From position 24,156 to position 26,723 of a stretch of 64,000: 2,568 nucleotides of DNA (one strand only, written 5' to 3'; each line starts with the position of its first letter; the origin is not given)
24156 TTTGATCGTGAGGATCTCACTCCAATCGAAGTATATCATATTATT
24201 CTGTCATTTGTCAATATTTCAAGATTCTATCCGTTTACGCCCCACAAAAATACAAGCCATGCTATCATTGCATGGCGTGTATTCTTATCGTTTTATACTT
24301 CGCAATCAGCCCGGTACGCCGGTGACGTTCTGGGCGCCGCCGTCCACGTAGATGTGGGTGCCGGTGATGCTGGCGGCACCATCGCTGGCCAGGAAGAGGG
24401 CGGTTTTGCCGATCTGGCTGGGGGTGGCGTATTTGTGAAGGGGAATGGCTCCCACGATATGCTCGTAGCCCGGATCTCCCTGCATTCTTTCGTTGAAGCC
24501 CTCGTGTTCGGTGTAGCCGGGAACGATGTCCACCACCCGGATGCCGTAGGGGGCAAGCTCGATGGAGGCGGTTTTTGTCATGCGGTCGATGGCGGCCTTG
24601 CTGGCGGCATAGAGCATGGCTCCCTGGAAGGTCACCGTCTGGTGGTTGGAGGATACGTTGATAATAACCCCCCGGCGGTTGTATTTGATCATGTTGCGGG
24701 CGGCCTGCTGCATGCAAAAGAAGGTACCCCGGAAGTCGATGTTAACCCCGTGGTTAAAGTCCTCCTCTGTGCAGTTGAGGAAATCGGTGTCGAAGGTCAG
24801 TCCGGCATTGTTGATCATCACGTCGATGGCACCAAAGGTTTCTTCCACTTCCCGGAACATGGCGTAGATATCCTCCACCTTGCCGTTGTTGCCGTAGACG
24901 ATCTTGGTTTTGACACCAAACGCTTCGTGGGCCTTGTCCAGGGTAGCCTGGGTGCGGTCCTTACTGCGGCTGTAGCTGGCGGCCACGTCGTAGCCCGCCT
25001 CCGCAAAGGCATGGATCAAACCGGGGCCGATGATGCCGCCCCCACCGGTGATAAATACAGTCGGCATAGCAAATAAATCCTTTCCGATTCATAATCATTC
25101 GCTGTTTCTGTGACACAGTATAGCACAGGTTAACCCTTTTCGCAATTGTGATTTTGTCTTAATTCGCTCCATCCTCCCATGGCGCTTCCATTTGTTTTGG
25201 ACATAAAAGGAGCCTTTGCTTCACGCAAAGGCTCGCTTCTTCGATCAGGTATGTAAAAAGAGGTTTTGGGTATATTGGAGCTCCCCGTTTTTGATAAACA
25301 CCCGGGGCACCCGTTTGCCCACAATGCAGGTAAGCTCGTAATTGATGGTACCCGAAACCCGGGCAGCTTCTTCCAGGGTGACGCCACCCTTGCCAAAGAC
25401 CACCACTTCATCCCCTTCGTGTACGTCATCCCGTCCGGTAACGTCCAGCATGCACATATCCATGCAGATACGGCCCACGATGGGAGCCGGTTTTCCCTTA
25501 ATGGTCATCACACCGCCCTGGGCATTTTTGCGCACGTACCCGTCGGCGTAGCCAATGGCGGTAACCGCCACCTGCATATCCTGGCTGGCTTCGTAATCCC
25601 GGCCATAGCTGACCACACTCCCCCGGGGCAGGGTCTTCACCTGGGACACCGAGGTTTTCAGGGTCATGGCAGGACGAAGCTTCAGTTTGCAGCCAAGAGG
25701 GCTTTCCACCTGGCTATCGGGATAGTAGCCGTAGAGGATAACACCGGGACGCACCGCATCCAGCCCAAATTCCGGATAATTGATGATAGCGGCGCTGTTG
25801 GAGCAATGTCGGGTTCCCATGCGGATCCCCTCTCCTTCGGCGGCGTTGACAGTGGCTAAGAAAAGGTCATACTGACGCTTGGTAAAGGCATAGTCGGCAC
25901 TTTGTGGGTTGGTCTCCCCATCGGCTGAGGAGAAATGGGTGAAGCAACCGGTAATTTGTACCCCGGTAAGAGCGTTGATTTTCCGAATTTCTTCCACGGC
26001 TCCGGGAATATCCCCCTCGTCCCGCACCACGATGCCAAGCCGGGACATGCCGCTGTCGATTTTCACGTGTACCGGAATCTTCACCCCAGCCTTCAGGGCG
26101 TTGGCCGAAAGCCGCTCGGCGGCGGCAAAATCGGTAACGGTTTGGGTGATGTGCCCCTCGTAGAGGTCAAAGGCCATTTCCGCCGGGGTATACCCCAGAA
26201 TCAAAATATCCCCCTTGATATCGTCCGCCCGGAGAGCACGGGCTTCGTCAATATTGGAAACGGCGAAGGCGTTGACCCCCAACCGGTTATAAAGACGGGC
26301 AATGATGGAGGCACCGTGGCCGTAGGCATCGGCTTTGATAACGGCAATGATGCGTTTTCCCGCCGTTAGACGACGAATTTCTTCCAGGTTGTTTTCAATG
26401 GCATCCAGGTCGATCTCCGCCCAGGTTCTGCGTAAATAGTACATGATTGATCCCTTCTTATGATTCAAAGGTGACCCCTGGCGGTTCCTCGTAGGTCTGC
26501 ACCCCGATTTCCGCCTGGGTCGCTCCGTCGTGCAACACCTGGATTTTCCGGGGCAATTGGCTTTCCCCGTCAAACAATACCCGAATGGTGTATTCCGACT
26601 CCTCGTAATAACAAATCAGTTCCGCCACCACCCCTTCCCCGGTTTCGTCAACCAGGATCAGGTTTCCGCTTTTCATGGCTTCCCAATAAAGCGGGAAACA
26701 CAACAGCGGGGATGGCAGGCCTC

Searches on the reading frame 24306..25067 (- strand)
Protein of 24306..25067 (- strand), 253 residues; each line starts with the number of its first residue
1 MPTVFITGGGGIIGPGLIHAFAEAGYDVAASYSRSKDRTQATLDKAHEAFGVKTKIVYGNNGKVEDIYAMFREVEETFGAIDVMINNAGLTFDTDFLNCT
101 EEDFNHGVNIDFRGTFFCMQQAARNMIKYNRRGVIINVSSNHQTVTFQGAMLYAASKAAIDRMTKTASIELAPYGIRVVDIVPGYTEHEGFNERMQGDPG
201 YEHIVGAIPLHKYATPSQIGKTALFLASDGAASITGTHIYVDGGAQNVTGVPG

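Call 90: search_protein_families(library=pfam, proteins=[window:24306-25067:-], max_evalue=0.00001)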
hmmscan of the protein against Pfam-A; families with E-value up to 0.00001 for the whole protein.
window:24306-25067:- (253 aa): 4 families
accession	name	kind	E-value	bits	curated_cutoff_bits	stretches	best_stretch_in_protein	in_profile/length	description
PF13561.12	adh_short_C2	-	3.9e-50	171.1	27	1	13-245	8-235/236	Enoyl-(Acyl carrier protein) reductase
PF00106.31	adh_short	-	2.3e-42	145.2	26.6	1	3-190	2-186/195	short chain dehydrogenase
PF08659.16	KR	-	9e-11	42.4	22.6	1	3-165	2-161/180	KR domain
PF01370.27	Epimerase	-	7.3e-06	26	20.9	0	4-166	1-155/240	NAD dependent epimerase/dehydratase family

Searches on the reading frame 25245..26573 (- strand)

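Call 90: search_protein_families(library=pfam, proteins=[window:25245-26573:-], max_evalue=0.00001)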
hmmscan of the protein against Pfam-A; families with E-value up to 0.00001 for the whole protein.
window:25245-26573:- (442 aa): 2 families
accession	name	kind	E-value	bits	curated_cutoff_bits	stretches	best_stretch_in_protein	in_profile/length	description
PF01168.26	Ala_racemase_N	-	3.2e-60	204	24.1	1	54-285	1-220/220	Alanine racemase, N-terminal domain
PF00842.27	Ala_racemase_C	-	2.2e-44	150.6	25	1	302-425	1-126/127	Alanine racemase, C-terminal domain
